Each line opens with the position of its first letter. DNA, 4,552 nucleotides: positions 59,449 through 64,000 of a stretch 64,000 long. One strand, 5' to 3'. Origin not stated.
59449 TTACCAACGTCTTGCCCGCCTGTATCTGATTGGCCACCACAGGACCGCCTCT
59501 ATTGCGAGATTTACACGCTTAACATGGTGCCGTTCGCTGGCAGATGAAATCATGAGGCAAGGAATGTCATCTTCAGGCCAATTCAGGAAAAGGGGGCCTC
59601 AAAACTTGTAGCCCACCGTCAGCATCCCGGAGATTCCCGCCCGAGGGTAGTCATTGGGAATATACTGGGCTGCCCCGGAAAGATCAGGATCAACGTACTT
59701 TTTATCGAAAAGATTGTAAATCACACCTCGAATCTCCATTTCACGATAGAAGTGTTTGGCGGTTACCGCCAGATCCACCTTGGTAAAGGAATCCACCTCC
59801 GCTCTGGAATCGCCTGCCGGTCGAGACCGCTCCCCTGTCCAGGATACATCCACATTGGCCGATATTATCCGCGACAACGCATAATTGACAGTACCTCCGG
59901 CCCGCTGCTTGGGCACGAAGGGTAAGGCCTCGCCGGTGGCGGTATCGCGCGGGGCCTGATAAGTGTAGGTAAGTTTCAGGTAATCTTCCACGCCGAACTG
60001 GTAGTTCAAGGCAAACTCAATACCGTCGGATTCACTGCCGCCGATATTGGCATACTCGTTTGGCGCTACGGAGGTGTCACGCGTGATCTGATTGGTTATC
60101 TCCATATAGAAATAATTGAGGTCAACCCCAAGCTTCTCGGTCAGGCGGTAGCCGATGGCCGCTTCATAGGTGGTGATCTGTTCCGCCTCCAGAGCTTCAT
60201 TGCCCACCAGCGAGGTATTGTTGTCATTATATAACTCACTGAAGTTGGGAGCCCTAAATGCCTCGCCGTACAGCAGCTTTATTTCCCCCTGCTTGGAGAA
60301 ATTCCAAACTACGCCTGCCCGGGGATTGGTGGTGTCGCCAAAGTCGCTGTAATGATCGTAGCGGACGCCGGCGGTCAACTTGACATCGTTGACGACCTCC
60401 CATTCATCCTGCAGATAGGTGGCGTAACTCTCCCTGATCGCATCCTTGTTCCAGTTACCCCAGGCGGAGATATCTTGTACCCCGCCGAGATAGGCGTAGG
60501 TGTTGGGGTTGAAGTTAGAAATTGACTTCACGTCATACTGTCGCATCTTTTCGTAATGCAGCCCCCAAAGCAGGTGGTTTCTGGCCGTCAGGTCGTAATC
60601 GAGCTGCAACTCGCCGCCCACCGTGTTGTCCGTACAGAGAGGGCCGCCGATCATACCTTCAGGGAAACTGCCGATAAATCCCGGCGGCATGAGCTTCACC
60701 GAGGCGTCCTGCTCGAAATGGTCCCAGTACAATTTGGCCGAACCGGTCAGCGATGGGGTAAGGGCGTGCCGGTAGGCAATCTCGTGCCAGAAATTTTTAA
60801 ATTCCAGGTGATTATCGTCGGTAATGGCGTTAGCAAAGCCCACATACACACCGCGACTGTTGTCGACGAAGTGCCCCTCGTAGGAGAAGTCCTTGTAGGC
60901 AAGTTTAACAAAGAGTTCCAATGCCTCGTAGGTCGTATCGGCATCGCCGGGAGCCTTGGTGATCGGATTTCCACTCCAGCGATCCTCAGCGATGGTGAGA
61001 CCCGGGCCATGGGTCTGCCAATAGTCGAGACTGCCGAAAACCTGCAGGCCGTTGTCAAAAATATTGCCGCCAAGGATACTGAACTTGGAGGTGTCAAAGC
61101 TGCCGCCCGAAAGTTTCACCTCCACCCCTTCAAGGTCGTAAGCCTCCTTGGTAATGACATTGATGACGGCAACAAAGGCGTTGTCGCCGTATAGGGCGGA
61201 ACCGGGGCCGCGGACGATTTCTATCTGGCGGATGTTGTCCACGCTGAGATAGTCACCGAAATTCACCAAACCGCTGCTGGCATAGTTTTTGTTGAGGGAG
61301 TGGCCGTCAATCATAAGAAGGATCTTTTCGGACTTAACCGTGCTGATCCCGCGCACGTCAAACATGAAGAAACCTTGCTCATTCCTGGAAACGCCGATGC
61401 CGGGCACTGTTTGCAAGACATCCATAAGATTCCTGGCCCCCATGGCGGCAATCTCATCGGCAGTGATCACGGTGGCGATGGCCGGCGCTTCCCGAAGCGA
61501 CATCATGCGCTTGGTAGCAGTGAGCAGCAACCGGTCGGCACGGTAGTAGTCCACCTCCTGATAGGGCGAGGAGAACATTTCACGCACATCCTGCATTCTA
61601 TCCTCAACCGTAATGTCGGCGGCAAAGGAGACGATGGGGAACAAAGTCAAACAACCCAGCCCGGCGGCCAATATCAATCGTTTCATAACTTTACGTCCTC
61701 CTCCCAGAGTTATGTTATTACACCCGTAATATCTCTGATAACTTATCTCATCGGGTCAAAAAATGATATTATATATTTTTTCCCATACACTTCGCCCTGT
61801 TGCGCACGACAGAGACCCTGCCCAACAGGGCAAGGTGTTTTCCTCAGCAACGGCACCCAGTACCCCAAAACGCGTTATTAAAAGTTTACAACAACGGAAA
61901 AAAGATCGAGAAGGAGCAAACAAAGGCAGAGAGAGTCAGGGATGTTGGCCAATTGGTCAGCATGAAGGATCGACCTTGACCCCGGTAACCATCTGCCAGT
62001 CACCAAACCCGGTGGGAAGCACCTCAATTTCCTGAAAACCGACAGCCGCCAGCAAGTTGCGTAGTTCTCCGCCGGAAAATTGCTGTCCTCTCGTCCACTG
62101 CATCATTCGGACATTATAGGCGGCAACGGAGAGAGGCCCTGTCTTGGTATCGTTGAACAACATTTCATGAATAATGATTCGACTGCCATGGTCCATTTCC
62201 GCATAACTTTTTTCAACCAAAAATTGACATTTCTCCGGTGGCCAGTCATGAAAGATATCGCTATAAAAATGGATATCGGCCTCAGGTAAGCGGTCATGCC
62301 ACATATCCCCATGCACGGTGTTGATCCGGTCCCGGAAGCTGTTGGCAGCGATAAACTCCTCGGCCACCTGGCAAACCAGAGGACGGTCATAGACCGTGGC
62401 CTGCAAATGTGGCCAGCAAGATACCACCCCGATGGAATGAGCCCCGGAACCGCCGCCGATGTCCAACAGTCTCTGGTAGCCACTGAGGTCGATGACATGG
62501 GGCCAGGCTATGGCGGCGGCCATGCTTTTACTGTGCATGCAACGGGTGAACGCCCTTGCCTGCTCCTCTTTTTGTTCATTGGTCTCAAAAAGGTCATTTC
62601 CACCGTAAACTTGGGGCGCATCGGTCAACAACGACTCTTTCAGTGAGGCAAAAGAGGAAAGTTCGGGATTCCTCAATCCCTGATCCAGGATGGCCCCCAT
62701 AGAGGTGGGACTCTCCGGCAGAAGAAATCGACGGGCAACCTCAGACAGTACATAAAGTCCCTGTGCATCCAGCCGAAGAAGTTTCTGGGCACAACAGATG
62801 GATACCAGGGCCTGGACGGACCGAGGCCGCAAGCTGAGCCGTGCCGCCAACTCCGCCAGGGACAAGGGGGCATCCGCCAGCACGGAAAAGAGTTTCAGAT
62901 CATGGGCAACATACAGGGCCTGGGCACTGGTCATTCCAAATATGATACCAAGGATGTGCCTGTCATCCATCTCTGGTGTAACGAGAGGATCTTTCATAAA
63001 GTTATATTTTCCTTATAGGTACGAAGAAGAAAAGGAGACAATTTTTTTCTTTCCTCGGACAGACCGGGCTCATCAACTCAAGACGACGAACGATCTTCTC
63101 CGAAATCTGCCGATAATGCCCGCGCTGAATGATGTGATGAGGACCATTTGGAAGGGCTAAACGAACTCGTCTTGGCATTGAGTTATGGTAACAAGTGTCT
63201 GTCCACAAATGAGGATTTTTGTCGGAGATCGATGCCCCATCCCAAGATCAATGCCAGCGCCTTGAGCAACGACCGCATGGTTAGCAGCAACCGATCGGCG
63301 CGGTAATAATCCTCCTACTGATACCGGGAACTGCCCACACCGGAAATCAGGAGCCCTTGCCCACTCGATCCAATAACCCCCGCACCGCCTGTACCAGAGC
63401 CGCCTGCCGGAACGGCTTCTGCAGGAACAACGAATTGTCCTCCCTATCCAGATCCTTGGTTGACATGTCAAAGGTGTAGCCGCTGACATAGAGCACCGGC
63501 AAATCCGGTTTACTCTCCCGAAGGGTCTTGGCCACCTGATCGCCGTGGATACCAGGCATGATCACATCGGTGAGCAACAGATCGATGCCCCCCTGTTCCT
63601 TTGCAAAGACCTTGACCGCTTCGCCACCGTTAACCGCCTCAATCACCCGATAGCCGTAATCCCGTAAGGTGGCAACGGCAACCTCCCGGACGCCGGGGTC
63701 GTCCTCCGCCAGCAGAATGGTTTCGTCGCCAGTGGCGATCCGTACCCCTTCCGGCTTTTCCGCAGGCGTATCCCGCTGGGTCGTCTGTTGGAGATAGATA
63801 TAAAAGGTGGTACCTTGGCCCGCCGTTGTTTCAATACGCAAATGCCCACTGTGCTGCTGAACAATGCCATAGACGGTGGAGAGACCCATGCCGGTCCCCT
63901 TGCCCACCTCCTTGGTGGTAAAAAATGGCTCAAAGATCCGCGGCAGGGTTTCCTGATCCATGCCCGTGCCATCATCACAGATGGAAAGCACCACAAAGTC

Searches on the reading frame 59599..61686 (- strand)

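Call 5: search_protein_families(library=pfam, proteins=[window:59599-61686:-], max_evalue=0.001)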
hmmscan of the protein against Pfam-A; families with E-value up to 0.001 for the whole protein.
window:59599-61686:- (695 aa): 4 families
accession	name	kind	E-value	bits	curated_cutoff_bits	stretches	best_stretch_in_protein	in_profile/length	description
PF00593.30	TonB_dep_Rec_b-barrel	-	4.9e-52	178.7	27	1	273-659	30-436/436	TonB dependent receptor-like, beta-barrel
PF07715.20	Plug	-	8.6e-22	78.1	23.9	1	64-172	2-105/107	TonB-dependent Receptor Plug Domain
PF14905.12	OMP_b-brl_3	-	3.5e-09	36.6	27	1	453-672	159-386/408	Outer membrane protein beta-barrel family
PF25183.1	OMP_b-brl_4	-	0.00018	20.5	30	1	412-457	358-404/838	Outer membrane beta barrel domain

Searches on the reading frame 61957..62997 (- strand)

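Call 6: search_protein_families(library=pfam, proteins=[window:61957-62997:-], max_evalue=0.001)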
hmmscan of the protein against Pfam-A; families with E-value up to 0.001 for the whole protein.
window:61957-62997:- (346 aa): 2 families
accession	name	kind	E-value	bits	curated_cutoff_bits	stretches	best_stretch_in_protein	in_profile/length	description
PF00891.24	Methyltransf_2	-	2.1e-35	122.4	22.3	1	128-322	13-210/210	O-methyltransferase domain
PF08100.18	Dimerisation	-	1.9e-13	50.5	25.6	1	11-92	5-91/93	O-methyltransferase dimerisation domain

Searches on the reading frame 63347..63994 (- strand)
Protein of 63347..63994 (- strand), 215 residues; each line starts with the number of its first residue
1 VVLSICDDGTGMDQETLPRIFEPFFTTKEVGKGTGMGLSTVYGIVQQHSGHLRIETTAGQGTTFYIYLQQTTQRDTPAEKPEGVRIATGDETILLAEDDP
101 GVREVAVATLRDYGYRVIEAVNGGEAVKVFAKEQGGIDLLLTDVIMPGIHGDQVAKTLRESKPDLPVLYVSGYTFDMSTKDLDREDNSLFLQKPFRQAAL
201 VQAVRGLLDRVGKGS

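Call 6: search_protein_families(library=pfam, proteins=[window:63347-63994:-], max_evalue=0.001)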
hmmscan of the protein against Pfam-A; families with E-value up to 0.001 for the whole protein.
window:63347-63994:- (215 aa): 2 families
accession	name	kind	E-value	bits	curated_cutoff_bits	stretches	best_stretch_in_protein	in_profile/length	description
PF00072.30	Response_reg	-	7e-20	71.7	30.2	1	93-205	1-111/111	Response regulator receiver domain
PF02518.31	HATPase_c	-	8.7e-17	62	26.4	1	2-70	39-109/111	Histidine kinase-, DNA gyrase B-, and HSP90-like ATPase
